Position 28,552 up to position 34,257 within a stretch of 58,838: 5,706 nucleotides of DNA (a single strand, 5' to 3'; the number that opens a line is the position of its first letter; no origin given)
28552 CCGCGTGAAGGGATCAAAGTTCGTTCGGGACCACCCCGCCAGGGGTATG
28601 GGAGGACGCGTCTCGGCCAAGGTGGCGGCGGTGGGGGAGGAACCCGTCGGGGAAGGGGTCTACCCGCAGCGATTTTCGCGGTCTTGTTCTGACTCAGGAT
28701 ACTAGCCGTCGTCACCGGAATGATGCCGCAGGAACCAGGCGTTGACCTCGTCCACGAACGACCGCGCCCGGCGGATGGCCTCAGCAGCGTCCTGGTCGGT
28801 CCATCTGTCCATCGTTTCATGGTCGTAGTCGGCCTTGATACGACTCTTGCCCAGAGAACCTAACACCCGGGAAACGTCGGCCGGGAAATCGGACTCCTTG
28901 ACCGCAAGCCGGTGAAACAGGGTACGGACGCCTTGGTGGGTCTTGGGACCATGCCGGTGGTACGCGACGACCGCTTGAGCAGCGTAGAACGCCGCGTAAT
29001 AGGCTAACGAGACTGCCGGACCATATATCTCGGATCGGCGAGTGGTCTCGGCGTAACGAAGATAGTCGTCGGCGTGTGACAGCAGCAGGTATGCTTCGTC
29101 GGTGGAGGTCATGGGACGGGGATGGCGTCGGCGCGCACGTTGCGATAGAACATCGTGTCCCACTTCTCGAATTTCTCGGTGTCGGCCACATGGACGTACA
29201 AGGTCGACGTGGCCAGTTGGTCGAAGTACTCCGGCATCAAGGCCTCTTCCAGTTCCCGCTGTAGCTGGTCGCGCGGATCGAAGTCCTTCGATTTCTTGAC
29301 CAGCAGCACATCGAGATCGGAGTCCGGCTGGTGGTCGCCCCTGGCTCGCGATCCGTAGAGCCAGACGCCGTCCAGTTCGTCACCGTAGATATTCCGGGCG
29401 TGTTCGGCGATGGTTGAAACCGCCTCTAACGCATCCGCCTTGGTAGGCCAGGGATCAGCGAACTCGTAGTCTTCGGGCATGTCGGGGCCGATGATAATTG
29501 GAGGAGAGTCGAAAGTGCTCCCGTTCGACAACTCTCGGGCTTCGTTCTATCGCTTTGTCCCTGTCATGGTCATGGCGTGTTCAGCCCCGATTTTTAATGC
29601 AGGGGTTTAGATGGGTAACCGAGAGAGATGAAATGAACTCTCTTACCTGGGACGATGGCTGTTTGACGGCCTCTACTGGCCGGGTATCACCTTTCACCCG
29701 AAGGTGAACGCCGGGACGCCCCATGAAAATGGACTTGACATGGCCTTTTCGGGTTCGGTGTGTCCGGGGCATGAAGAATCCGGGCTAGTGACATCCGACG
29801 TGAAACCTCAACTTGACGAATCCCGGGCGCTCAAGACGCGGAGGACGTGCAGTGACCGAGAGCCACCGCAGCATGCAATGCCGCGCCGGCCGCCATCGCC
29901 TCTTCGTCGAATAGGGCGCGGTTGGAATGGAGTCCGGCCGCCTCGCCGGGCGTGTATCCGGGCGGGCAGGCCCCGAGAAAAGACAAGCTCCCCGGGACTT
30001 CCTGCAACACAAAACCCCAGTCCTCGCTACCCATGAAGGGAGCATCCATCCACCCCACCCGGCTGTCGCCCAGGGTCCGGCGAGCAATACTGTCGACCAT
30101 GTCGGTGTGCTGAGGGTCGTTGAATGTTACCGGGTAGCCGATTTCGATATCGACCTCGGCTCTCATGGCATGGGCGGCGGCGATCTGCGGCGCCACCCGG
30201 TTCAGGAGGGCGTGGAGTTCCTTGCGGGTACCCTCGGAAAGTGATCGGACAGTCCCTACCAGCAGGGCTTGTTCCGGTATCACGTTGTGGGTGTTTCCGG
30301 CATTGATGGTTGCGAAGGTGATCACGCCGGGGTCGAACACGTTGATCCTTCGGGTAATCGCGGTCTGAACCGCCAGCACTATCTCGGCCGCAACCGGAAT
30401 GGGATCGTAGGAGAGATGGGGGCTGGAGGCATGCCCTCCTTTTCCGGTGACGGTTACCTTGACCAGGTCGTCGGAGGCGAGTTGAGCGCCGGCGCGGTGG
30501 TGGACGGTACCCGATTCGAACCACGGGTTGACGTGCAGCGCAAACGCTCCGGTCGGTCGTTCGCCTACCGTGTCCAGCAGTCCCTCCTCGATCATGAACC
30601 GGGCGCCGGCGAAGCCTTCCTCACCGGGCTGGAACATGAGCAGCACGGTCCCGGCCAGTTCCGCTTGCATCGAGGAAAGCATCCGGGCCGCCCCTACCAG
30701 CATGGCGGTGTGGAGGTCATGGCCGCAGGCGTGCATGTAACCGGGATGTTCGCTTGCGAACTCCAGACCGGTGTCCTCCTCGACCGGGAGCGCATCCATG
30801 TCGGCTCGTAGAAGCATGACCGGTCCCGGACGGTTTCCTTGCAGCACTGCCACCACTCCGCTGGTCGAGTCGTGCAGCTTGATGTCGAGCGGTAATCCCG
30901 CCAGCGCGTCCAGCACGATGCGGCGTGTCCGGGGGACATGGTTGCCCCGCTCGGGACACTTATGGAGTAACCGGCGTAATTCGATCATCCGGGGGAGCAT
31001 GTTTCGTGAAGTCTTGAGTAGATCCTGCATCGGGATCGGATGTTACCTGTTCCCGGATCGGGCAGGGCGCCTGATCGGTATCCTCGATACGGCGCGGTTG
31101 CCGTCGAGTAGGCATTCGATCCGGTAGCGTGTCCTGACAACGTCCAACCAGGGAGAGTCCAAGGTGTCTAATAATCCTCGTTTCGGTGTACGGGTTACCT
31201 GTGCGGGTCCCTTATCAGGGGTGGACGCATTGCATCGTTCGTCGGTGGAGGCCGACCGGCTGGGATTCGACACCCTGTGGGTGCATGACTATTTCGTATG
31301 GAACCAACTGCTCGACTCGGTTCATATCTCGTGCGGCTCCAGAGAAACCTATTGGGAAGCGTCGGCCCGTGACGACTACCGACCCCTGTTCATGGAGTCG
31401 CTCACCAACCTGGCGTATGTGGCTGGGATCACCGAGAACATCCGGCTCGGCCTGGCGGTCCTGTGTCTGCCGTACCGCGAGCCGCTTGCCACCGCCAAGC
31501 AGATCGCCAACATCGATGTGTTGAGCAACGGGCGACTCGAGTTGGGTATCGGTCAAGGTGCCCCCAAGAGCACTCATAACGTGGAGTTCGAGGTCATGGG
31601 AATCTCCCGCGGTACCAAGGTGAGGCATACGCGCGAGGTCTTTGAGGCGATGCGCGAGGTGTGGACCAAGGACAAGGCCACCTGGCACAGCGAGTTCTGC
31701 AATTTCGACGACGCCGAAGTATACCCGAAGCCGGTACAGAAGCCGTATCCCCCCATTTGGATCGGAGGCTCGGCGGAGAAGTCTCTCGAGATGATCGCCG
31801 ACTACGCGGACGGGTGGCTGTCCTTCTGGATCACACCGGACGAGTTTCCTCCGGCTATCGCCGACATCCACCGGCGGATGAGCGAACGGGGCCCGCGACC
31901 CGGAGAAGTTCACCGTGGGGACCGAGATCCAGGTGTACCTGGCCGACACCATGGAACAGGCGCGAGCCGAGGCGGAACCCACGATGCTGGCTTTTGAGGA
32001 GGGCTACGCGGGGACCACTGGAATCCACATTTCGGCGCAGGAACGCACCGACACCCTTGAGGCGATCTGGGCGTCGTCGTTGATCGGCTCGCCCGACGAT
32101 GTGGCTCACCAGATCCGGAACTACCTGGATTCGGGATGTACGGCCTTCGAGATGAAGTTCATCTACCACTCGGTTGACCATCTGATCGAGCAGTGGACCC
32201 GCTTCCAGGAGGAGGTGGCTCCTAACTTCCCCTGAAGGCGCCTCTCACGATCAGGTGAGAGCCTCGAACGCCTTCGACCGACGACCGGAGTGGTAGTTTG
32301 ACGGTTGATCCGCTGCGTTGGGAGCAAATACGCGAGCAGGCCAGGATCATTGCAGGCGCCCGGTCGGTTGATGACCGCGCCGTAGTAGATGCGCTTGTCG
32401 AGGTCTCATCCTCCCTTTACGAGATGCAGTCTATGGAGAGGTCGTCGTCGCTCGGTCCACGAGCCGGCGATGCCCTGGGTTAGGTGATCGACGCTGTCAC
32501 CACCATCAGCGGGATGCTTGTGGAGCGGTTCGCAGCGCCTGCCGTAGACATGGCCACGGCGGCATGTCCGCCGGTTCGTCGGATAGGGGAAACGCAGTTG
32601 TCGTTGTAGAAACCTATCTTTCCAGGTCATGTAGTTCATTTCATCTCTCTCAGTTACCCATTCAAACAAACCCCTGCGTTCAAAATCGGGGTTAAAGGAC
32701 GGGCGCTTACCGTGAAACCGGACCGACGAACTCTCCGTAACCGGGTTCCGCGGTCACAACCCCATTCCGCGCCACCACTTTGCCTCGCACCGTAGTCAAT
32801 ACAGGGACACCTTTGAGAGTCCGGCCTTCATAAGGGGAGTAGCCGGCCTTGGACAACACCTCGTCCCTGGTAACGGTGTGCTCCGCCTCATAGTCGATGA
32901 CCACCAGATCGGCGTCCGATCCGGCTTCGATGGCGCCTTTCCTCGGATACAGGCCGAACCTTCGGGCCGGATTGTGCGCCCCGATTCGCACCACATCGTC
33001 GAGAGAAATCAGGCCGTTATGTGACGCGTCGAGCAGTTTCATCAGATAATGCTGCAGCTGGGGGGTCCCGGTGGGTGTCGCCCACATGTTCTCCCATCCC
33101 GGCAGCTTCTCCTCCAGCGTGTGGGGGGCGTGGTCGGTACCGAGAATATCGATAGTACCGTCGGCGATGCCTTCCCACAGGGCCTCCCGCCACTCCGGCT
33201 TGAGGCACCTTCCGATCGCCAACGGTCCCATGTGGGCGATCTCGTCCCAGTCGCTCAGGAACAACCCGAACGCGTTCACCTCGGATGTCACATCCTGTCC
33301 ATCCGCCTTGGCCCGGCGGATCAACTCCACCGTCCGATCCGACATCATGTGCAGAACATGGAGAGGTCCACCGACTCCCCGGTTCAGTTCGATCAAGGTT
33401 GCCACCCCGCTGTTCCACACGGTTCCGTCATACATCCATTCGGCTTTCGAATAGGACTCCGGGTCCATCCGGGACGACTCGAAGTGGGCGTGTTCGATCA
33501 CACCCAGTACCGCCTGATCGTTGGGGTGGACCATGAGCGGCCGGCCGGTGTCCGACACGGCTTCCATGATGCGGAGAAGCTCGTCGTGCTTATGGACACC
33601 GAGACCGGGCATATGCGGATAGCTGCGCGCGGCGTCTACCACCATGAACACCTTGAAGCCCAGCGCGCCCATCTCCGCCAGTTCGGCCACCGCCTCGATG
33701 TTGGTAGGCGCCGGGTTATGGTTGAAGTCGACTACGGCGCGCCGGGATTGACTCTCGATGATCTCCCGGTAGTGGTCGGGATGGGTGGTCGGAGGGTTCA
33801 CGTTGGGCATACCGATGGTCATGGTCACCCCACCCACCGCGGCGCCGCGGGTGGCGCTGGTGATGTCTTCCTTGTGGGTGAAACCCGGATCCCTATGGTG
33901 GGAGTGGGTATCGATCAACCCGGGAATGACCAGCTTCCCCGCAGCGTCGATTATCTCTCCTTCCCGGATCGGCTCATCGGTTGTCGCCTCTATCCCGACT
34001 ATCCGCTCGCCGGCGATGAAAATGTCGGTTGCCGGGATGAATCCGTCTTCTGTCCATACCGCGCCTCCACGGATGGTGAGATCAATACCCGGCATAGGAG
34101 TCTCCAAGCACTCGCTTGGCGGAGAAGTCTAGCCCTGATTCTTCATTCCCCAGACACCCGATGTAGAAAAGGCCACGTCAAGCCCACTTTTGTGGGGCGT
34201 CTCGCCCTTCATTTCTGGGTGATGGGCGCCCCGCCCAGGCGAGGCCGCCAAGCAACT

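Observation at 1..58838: Dense family of ~200-bp TA-flanked inverted-repeat elements: nine copies in one window, no transposase present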

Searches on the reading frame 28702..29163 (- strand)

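Call 16: search_protein_families(library=pfam, proteins=[window:28702-29163:-], max_evalue=0.00001)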
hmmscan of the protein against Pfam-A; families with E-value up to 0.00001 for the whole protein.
window:28702-29163:- (153 aa): 1 family
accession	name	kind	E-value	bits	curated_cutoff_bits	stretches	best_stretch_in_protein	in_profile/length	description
PF05168.19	HEPN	-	4.4e-16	59.5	22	1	26-141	3-115/117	HEPN domain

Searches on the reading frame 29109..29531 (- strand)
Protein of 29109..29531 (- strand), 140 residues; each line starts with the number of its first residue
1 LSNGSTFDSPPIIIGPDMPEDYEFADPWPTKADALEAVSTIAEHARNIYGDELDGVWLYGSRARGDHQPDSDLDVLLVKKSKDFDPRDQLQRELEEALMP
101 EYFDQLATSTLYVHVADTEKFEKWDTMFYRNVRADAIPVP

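Call 16: search_protein_families(library=pfam, proteins=[window:29109-29531:-], max_evalue=0.00001)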
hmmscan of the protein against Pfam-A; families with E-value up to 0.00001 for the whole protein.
window:29109-29531:- (140 aa): 2 families
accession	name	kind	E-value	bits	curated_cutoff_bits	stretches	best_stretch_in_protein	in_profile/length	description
PF18765.7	Polbeta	-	2.9e-08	34.2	26.9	1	52-99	12-60/93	Polymerase beta, Nucleotidyltransferase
PF01909.29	NTP_transf_2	-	8.5e-08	32.9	21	1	53-116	14-72/93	Nucleotidyltransferase domain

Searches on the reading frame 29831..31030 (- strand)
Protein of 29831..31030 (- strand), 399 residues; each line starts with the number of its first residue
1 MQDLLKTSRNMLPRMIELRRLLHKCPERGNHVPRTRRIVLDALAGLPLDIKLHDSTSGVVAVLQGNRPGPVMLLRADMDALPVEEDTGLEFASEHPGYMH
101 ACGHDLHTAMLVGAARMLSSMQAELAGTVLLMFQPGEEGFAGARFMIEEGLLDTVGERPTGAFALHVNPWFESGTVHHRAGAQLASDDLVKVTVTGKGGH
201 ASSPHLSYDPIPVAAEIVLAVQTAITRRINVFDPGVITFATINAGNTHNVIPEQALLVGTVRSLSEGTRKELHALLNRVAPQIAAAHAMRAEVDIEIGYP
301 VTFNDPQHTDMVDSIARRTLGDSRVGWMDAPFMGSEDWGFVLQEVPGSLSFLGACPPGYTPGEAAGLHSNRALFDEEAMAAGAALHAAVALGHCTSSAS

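Call 16: search_protein_families(library=pfam, proteins=[window:29831-31030:-], max_evalue=0.00001)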
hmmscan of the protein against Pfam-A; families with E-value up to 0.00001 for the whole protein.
window:29831-31030:- (399 aa): 2 families
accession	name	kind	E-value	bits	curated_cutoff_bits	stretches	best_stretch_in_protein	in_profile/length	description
PF01546.33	Peptidase_M20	-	1e-39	137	24.6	1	73-390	1-204/206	Peptidase family M20/M25/M40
PF07687.19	M20_dimer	-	5.4e-12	46.1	21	1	190-284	9-103/107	Peptidase dimerisation domain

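Call 75: find_encoding_contigs(protein=window:29831-31030:-, flank=10000, max_places=4)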
Protein window:29831-31030:- (399 aa): no gene with exactly this product is on record in the collection.
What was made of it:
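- Tried and rejected: One look-up of a window protein failed because that exact product is not on record (call 75).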

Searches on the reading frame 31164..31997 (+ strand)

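Call 16: search_protein_families(library=pfam, proteins=[window:31164-31997:+], max_evalue=0.00001)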
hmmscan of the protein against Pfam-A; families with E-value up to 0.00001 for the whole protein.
window:31164-31997:+ (277 aa): 1 family
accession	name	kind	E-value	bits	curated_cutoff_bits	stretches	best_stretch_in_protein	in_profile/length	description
PF00296.26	Bac_luciferase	-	7.6e-45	154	27.9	1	21-250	23-221/314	Luciferase-like monooxygenase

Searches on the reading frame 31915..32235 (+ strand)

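Call 33: search_protein_families(library=pfam, proteins=[window:31915-32235:+], max_evalue=0.001)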
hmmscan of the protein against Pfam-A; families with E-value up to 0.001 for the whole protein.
window:31915-32235:+ (106 aa): 1 family
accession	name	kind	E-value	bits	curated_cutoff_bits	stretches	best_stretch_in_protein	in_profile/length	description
PF00296.26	Bac_luciferase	-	0.00025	20.9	27.9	1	3-76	224-313/314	Luciferase-like monooxygenase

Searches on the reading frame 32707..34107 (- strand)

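Call 16: search_protein_families(library=pfam, proteins=[window:32707-34107:-], max_evalue=0.00001)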
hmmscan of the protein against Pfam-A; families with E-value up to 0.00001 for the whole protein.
window:32707-34107:- (466 aa): 2 families
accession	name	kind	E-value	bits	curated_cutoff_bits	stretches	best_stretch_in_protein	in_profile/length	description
PF01979.26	Amidohydro_1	-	6.5e-23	82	25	1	59-445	1-345/345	Amidohydrolase family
PF07969.17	Amidohydro_3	-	7.4e-14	52.5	29.7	1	316-445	365-471/472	Amidohydrolase family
